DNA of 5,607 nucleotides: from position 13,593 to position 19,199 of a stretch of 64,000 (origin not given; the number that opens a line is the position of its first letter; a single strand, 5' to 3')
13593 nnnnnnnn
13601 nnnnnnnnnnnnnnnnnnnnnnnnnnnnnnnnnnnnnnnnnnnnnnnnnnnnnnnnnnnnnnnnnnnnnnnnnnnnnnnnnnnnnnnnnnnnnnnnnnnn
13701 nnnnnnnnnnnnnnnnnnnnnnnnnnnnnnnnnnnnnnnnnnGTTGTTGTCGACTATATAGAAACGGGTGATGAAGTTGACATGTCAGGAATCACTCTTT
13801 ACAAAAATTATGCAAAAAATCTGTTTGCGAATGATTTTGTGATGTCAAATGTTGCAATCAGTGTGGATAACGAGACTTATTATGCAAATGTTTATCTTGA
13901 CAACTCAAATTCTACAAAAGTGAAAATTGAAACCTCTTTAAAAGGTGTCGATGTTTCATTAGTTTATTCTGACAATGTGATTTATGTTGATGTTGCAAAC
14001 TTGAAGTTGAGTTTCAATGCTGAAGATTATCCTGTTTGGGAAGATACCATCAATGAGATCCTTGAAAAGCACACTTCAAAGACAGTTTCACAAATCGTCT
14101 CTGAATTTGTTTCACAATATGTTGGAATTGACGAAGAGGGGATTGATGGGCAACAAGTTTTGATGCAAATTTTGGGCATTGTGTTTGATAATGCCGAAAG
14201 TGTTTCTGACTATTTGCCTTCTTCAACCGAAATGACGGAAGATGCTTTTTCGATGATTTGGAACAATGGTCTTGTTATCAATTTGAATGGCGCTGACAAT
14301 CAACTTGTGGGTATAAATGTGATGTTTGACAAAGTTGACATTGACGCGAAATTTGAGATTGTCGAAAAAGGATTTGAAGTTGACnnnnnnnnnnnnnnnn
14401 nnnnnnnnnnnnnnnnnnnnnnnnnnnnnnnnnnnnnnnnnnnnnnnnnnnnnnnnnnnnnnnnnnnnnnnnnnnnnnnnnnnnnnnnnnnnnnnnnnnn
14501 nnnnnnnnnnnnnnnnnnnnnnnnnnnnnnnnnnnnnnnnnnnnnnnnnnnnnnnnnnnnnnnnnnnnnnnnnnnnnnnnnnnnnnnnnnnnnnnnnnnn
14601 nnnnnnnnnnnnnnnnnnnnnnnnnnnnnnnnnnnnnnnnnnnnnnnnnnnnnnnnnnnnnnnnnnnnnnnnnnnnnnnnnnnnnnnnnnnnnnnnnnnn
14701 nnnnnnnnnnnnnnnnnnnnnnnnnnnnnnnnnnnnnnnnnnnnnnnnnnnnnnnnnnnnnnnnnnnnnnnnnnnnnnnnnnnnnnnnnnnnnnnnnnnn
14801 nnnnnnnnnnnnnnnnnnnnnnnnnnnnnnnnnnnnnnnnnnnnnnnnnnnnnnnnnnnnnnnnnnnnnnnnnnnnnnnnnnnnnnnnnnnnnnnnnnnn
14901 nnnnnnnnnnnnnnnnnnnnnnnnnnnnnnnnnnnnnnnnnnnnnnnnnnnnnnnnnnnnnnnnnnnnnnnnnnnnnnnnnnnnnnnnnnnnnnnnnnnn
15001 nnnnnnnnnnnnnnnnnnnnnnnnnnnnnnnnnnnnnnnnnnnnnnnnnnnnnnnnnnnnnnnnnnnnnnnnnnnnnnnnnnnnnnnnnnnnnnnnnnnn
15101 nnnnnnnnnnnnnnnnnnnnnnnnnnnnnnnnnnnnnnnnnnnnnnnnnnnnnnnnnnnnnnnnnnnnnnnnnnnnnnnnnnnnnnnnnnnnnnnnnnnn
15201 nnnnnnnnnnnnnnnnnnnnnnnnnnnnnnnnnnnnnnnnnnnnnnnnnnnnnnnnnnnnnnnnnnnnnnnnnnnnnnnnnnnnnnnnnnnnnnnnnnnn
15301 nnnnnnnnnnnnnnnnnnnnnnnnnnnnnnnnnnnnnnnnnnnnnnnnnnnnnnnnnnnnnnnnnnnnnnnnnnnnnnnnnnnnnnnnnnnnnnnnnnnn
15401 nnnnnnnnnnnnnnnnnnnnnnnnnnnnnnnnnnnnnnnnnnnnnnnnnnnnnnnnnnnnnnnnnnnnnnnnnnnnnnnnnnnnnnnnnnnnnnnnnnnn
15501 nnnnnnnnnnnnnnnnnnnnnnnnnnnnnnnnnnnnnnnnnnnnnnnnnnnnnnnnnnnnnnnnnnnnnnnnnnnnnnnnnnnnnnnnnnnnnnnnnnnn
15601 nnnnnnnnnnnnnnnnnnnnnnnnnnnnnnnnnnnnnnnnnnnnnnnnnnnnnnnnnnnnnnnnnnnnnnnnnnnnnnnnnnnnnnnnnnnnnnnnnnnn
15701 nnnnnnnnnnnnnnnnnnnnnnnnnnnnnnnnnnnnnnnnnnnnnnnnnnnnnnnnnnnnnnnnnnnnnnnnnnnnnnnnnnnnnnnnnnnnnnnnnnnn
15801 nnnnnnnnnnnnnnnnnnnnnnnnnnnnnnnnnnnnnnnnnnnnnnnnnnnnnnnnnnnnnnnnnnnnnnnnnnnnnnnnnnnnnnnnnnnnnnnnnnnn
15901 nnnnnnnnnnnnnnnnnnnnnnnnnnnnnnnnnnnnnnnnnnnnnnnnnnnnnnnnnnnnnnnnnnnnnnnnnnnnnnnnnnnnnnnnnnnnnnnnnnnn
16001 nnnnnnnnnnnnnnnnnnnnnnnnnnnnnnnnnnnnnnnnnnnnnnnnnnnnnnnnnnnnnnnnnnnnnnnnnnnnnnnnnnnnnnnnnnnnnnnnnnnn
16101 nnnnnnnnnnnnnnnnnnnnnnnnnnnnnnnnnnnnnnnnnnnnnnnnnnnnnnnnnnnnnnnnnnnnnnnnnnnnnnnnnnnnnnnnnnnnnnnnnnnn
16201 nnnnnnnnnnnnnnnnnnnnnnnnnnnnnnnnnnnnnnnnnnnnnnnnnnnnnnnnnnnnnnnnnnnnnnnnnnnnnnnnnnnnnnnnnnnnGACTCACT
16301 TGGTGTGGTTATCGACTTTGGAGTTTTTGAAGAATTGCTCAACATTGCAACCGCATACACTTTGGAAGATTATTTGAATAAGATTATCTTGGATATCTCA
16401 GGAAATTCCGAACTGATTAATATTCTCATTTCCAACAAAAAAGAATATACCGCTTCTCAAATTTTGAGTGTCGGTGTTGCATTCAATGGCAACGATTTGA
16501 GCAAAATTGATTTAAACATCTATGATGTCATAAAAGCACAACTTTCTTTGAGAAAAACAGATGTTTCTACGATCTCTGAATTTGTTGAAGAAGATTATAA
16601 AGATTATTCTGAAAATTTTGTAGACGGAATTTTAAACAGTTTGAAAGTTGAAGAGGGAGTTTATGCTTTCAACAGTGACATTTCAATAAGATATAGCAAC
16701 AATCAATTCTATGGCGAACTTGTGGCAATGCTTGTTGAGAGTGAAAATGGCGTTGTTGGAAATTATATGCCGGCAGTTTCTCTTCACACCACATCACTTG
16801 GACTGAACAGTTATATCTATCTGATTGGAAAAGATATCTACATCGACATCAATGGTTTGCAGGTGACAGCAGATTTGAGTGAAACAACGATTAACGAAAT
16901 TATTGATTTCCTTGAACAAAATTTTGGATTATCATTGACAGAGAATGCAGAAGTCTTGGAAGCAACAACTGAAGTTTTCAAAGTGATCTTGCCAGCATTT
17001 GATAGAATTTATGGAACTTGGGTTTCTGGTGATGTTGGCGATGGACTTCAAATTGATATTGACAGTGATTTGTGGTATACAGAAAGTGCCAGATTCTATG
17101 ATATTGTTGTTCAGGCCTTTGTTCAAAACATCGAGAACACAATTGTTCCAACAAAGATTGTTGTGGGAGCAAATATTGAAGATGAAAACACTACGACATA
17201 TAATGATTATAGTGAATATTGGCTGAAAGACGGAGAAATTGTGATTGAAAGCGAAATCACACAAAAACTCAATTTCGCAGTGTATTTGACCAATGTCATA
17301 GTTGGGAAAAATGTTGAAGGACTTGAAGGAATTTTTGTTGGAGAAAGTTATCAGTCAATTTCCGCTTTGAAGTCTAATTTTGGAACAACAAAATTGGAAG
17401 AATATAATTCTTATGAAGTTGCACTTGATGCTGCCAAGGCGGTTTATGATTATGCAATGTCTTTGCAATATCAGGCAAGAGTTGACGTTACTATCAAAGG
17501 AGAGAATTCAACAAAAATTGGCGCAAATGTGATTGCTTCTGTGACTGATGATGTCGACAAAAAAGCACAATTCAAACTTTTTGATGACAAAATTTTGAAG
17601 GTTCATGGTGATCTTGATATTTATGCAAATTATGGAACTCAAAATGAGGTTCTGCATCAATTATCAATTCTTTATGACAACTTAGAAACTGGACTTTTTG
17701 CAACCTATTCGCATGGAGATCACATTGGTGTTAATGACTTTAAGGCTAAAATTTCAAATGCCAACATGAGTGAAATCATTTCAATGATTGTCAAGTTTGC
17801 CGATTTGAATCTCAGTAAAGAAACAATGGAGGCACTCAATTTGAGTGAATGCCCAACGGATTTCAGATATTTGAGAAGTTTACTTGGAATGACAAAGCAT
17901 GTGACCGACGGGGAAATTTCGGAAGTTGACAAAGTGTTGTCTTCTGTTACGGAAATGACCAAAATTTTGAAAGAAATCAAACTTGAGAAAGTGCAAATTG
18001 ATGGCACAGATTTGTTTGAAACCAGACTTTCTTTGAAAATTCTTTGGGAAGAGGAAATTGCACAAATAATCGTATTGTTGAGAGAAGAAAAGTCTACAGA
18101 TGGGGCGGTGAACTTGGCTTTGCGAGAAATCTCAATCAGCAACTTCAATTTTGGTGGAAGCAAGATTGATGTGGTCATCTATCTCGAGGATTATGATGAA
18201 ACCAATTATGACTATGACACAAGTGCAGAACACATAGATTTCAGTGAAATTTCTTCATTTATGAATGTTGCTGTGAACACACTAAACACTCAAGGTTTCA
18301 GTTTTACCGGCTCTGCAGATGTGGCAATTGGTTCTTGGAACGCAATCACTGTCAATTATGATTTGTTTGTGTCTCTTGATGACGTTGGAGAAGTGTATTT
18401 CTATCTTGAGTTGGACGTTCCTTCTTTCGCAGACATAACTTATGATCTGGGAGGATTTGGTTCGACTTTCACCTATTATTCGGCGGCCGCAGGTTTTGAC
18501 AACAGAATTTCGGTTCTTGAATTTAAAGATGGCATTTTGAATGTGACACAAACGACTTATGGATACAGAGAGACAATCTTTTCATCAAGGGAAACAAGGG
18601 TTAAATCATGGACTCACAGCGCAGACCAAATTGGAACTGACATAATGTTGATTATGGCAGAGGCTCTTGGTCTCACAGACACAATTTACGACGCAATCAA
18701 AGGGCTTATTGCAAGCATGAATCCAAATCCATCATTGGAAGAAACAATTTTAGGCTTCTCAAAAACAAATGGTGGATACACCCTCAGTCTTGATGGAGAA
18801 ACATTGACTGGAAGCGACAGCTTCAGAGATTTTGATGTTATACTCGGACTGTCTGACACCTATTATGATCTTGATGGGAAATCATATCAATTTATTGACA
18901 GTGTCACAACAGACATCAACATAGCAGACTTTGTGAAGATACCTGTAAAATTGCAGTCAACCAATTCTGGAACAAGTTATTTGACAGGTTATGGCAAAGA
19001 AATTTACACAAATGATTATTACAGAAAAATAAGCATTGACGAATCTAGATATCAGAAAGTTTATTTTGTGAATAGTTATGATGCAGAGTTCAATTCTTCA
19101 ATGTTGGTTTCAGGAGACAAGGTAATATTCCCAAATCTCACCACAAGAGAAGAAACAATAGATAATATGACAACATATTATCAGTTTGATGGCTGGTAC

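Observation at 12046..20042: Translationally coupled 321-aa + 2,349-aa N-terminally anchored pair; the giant protein is built from an unassigned ~100-130-aa module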

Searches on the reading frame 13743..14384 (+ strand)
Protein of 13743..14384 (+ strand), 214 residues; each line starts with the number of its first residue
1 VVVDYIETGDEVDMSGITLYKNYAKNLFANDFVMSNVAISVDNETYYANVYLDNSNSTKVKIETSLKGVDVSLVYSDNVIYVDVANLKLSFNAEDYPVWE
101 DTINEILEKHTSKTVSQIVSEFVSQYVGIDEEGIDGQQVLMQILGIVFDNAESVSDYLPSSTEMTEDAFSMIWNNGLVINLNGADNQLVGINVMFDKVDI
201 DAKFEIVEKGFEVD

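Call 47: search_protein_representatives(alignment_id=A4)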
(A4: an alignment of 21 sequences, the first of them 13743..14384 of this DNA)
Query: 21 sequences, 186 profile positions. Proteins with E-value up to 0.001 (for the whole library): 553; up to 1e-10: 422; up to 1e-30: 217. The best 150 are listed.
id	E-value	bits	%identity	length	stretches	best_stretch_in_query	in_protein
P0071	3.7e-210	708.3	-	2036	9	6-185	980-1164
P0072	1.4e-179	608.6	-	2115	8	6-182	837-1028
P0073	4.0e-173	587.6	-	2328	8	2-178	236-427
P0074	7.2e-160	544.4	-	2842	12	3-185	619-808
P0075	1.8e-153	523.5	-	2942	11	4-180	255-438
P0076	2.4e-153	523.1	-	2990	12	3-170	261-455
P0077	5.8e-153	521.8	-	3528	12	3-179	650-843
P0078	7.8e-150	511.6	-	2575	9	7-182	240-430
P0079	2.0e-141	484.2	-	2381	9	3-183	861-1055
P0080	1.6e-140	481.3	-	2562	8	8-182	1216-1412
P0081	6.7e-140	479.2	-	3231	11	3-181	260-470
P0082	2.1e-135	464.6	-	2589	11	4-183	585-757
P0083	1.3e-134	462.1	-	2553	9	2-182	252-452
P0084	6.1e-134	459.8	-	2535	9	7-182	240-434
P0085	1.1e-126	436.1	-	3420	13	4-179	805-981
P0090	6.3e-118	407.6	-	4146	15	6-180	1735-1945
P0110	2.5e-87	307.8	-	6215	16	13-150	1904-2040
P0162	3.5e-61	222.6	-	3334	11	11-162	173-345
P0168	4.2e-58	212.6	-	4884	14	5-148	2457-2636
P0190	4.7e-48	179.8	-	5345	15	8-137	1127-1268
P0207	4.3e-44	166.9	-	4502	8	12-115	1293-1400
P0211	1.4e-43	165.2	-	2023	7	4-178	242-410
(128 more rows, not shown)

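Call 48: list_cluster_members(proteins=[P0071, P0074, P0077, P0090, P0110, P0168, P0190, P0207, P0162, P0211])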
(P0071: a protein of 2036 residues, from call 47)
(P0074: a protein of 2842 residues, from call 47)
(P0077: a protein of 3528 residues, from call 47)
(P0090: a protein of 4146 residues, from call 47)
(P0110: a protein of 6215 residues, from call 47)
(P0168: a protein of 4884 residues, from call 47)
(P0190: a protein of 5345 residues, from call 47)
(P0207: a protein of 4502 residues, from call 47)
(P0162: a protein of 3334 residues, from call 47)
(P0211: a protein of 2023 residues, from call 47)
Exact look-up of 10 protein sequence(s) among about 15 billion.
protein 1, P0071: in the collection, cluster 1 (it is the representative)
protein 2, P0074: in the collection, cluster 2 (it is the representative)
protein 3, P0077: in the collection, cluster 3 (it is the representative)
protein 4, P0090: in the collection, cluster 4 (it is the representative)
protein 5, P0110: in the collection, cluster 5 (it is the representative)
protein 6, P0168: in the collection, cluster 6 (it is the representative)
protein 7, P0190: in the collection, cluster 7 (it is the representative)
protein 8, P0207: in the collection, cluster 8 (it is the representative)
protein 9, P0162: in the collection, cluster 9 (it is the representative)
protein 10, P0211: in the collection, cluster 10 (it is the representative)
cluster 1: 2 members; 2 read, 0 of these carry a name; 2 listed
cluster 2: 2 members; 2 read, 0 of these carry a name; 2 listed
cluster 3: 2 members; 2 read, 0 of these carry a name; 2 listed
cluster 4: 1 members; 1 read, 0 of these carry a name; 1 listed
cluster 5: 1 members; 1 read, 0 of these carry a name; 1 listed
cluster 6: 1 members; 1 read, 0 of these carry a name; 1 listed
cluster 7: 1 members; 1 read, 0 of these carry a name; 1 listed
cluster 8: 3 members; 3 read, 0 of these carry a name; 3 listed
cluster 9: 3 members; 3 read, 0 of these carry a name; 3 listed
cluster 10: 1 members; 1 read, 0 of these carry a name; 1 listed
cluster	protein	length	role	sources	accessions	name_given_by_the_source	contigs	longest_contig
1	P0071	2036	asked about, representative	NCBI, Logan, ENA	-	-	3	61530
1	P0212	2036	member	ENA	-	-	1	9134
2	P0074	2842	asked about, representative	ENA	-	-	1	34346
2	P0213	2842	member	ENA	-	-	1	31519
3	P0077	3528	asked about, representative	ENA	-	-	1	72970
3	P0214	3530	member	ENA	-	-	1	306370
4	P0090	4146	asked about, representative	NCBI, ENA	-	-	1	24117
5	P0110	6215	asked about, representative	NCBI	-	-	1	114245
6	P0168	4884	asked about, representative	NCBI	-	-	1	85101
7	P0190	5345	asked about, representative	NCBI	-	-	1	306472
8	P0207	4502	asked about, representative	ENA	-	-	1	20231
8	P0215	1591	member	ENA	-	-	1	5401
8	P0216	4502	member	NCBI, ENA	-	-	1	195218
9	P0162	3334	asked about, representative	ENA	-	-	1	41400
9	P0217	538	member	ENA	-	-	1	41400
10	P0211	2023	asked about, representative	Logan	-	-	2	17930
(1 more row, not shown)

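Call 53: find_encoding_contigs(protein=P0110, flank=6000, max_places=1)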
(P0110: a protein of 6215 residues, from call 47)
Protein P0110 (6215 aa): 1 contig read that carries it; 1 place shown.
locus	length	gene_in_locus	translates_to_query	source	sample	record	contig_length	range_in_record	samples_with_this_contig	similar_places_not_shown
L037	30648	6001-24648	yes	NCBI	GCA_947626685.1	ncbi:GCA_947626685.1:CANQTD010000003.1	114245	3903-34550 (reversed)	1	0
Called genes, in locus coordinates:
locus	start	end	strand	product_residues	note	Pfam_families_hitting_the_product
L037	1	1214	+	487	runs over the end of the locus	PF00512:HisKA, PF02518:HATPase_c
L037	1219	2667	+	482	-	-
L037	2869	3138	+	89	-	PF21699:TM1266-like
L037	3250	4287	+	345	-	-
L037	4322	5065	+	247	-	PF00528:BPD_transp_1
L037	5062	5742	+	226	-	PF00005:ABC_tran, PF13304:AAA_21 (faint)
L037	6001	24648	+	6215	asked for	PF09479:Flg_new (weak)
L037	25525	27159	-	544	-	-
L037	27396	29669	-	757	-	-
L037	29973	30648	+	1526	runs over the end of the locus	?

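Call 56: search_protein_families(library=pfam, alignment_id=A4, max_evalue=10)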
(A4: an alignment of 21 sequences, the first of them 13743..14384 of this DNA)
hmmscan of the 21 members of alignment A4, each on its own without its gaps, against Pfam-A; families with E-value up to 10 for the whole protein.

A. member 1, window:13743-14384:+ (214 aa): 2 families
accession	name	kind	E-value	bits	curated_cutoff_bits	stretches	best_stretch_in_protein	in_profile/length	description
PF15889.10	DUF4738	-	0.031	14.6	23.9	1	32-86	21-75/146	Domain of unknown function (DUF4738)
PF03800.19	Nuf2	-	0.12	13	25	1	106-153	27-73/141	Nuf2 family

B. families by the number of members that match (of 21 scanned): 22 families
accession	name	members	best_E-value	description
PF12078.13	DUF3557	1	0.015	Domain of unknown function (DUF3557)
PF08766.16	DEK_C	1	0.016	DEK C terminal domain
PF03484.21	B5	1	0.021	tRNA synthetase B5 domain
PF15889.10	DUF4738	1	0.031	Domain of unknown function (DUF4738)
PF15595.11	Imm51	1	0.033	Immunity protein 51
PF23314.1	TASOR_alpha-beta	1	0.041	TASOR alpha/beta domain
PF04494.20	TFIID_NTD2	1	0.042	WD40 associated region in TFIID subunit, NTD2 domain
PF20940.2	SSV1_D-63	1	0.054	Sulfolobus spindle-shape virus 1, protein D-63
PF00736.24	EF1_GNE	1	0.074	EF-1 guanine nucleotide exchange domain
PF14338.12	Mrr_N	1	0.079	Mrr N-terminal domain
PF22936.1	Pol_BBD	1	0.079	Pol polyprotein, beta-barrel domain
PF11718.13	CPSF73-100_C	1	0.094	Pre-mRNA 3'-end-processing endonuclease polyadenylation factor C-term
PF09765.14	FANCL_d1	1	0.11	FANCL UBC-like domain 1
PF03800.19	Nuf2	1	0.12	Nuf2 family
PF15784.10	GPS2_interact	1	0.14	G-protein pathway suppressor 2-interacting domain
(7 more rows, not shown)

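Call 76: find_encoding_contigs(protein=P0190, flank=6000, max_places=1)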
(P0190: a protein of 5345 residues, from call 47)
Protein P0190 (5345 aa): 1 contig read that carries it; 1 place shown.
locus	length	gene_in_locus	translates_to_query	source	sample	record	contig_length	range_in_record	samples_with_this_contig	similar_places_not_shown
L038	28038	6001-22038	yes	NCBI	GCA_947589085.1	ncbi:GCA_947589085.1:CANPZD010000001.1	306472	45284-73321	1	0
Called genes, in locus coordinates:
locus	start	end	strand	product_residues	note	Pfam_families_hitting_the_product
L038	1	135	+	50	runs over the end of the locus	-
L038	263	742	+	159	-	-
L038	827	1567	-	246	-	PF13566:DUF4130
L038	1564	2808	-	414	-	PF04055:Radical_SAM (weak), PF12836:HHH_3 (faint)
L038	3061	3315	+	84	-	PF21699:TM1266-like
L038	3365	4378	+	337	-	-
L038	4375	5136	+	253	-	PF00528:BPD_transp_1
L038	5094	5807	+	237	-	PF00005:ABC_tran, PF13304:AAA_21 (weak)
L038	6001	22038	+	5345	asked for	PF09479:Flg_new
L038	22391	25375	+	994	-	PF00580:UvrD-helicase, PF13245:AAA_19, PF13361:UvrD_C, PF13538:UvrD_C_2 (faint), PF01396:Zn_ribbon_Top1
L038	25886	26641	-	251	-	PF01113:DapB_N, PF05173:DapB_C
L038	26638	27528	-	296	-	PF00701:DHDPS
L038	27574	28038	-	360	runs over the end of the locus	PF01118:Semialdhyde_dh, PF02774:Semialdhyde_dhC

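Call 77: find_encoding_contigs(protein=P0168, flank=6000, max_places=1)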
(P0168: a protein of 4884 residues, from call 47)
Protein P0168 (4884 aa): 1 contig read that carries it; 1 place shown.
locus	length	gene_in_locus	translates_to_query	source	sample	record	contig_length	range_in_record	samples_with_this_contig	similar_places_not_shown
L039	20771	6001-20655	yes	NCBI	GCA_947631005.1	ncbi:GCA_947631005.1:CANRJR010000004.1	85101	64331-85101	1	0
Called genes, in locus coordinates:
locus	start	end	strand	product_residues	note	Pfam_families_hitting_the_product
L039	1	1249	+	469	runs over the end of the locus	PF00672:HAMP (weak), PF00512:HisKA, PF02518:HATPase_c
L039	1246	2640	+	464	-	-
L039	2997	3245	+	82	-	PF21699:TM1266-like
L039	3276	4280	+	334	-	-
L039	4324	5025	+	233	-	PF00528:BPD_transp_1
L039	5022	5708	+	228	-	PF00005:ABC_tran, PF13304:AAA_21 (faint)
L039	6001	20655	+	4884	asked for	PF14318:Mononeg_mRNAcap (faint), PF09479:Flg_new (weak)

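Call 78: find_encoding_contigs(protein=P0216, flank=6000, max_places=1)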
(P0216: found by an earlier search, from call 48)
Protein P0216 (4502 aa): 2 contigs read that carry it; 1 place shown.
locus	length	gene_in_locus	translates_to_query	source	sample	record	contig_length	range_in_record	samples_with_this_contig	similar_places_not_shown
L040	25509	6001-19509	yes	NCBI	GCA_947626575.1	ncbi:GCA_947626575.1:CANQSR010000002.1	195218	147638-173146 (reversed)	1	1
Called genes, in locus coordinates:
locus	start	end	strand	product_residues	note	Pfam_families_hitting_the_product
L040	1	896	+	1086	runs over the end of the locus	PF00005:ABC_tran, PF02687:FtsX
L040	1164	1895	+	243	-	PF01656:CbiA, PF02374:ArsA_ATPase, PF06564:CBP_BcsQ (faint), PF09140:MipZ (weak), PF10609:ParA, PF13614:AAA_31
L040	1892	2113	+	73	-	-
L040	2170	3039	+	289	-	PF02645:DegV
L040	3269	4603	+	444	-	PF02812:ELFV_dehydrog_N, PF00208:ELFV_dehydrog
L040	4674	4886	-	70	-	PF13443:HTH_26, PF13560:HTH_31 (weak), PF01381:HTH_3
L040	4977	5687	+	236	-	PF01418:HTH_6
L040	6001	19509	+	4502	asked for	-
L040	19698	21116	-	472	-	PF00224:PK, PF03328:HpcH_HpaI (weak), PF02887:PK_C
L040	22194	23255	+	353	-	PF01321:Creatinase_N, PF00557:Peptidase_M24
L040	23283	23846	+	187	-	PF08207:EFP_N, PF01132:EFP, PF09285:Elong-fact-P_C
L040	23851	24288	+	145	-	PF02580:Tyr_Deacylase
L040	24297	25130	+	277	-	PF12706:Lactamase_B_2, PF23023:Anti-Pycsar_Apyc1 (faint)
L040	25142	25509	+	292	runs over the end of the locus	PF01734:Patatin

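Call 86: search_solved_structures(query=A4, max_evalue=10)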
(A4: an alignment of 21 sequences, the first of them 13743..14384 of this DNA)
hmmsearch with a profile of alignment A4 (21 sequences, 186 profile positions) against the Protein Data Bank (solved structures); distinct sequences matched with E-value up to 10: 3.
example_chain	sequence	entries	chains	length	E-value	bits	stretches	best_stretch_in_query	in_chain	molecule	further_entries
4dxe_H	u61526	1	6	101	0.007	19.4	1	84-142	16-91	Acyl carrier protein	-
1xl3_A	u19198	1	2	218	1.3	12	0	97-136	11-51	Secretion control protein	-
8j4z_E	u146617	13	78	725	2.2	11.3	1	23-85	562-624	Methylcrotonoyl-CoA carboxylase subunit alpha, mitochondrial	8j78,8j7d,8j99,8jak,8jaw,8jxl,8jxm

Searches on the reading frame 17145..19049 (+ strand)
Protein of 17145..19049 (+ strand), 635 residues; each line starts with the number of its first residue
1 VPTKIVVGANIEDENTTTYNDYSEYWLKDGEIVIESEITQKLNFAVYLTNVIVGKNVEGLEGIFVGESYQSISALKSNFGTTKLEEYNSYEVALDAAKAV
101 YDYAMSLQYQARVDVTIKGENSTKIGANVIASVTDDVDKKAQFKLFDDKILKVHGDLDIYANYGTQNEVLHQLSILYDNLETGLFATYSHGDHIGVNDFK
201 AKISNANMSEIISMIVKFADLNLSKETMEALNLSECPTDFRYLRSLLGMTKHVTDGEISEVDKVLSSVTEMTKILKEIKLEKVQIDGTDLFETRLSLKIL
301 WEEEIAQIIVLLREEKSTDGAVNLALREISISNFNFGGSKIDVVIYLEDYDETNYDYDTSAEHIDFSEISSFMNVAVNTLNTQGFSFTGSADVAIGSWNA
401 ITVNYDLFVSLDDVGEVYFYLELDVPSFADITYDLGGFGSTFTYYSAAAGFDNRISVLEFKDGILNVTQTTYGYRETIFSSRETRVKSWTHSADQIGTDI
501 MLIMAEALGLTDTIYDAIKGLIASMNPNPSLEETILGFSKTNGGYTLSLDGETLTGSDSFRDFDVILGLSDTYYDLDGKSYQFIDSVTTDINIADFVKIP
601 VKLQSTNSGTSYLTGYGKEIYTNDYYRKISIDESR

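Call 71: search_protein_families(library=pfam, proteins=[window:17145-19049:+], max_evalue=10)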
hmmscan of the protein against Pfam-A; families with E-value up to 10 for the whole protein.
window:17145-19049:+ (635 aa): 1 family
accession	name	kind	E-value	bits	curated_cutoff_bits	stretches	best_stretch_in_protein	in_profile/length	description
PF11830.13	DUF3350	-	0.42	11.3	25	1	293-316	34-57/63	Domain of unknown function (DUF3350)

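Call 73: search_solved_structures(query=window:17145-19049:+, max_evalue=1)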
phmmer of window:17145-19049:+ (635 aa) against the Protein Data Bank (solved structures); distinct sequences matched with E-value up to 1: 0.
